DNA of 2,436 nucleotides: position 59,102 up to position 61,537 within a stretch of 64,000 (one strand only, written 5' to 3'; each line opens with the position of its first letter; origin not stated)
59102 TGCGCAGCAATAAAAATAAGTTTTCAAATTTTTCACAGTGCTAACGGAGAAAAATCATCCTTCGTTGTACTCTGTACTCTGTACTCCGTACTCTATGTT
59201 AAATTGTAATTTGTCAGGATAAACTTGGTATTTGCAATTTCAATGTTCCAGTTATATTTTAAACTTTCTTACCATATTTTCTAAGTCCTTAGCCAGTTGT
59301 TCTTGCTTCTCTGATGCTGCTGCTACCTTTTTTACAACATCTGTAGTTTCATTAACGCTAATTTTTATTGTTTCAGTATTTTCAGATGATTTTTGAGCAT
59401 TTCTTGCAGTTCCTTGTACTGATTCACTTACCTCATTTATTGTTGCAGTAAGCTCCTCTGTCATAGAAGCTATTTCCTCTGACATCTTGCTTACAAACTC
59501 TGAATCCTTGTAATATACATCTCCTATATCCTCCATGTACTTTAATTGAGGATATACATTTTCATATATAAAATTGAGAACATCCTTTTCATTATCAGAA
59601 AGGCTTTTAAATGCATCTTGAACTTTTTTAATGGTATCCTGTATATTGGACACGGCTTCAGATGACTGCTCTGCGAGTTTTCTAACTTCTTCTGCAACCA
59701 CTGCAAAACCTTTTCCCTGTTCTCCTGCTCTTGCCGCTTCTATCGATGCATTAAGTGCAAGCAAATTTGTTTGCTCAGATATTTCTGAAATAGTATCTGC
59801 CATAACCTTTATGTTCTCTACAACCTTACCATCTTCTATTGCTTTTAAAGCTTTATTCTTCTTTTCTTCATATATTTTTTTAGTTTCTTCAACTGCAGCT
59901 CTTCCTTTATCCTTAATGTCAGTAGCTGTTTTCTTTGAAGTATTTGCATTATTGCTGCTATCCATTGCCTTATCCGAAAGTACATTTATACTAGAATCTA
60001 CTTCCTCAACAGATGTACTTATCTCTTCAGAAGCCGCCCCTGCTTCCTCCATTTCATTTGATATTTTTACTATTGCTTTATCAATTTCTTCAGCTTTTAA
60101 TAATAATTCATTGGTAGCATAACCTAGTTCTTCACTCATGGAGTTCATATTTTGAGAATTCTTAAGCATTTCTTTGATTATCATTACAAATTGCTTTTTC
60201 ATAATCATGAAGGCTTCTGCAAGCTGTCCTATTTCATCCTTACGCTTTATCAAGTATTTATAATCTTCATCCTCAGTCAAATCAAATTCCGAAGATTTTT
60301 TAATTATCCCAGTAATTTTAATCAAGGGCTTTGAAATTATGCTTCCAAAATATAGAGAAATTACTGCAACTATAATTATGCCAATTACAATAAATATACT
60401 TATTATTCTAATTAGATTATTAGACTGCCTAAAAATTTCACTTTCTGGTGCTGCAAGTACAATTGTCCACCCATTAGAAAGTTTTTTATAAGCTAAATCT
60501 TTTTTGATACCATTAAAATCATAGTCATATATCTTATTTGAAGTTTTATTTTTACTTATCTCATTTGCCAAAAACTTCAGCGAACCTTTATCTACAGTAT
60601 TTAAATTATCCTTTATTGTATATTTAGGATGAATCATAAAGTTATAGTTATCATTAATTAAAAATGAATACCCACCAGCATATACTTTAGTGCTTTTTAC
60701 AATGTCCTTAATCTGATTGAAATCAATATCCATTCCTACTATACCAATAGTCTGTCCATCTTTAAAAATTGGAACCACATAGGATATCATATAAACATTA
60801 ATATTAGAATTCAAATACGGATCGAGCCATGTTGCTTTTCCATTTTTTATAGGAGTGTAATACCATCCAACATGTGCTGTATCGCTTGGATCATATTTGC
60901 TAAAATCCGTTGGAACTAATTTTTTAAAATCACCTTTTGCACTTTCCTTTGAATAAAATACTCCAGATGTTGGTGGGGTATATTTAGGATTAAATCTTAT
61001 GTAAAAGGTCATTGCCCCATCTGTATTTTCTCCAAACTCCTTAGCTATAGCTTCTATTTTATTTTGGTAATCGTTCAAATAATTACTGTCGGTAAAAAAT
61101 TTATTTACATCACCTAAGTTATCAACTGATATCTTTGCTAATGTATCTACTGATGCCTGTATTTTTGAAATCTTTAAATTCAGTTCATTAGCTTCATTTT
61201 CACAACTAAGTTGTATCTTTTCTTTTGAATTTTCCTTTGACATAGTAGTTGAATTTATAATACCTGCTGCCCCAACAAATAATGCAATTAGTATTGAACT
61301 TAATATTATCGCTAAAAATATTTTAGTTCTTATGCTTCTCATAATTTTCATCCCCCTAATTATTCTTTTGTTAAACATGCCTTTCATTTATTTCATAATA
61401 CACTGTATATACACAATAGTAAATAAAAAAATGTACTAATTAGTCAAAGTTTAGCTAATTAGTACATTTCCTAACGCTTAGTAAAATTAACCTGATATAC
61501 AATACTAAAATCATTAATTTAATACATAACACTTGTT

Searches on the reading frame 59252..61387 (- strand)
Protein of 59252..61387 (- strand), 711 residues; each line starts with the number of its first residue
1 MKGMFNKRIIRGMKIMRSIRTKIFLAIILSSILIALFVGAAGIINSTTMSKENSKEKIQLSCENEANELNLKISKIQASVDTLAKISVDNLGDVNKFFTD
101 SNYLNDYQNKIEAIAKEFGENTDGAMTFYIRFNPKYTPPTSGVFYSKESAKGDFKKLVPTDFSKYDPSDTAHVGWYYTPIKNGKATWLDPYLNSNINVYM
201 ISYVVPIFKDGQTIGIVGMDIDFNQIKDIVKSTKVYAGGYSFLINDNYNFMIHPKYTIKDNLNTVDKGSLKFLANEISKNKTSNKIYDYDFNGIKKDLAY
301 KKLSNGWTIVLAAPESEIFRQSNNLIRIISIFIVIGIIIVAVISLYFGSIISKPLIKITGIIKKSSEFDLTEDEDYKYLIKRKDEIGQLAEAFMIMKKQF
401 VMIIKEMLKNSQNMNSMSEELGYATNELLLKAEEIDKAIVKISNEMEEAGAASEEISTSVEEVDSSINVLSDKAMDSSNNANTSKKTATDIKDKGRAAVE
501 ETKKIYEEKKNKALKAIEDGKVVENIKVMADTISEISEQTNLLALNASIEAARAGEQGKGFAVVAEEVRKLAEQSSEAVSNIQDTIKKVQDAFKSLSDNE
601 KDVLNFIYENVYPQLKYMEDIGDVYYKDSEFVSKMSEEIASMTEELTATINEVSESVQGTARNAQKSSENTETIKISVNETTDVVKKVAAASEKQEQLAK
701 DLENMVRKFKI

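Call 82: search_protein_families(library=pfam, proteins=[window:59252-61387:-], max_evalue=0.001)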
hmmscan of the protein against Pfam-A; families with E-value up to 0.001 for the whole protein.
window:59252-61387:- (711 aa): 4 families
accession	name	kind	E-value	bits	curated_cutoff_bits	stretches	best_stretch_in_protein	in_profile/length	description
PF00015.26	MCPsignal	-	2.8e-31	109.1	34.6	1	479-659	2-167/172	Methyl-accepting chemotaxis protein (MCP) signalling domain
PF22673.2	MCP-like_PDC_1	-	2.5e-16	60.5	27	1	112-227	2-112/113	Methyl-accepting chemotaxis protein-like, first PDC sensor domain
PF02743.24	dCache_1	-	3.9e-16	59.7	45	1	165-310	90-238/240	Cache domain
PF00672.30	HAMP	-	0.00071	20.3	25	0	350-393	5-44/53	HAMP domain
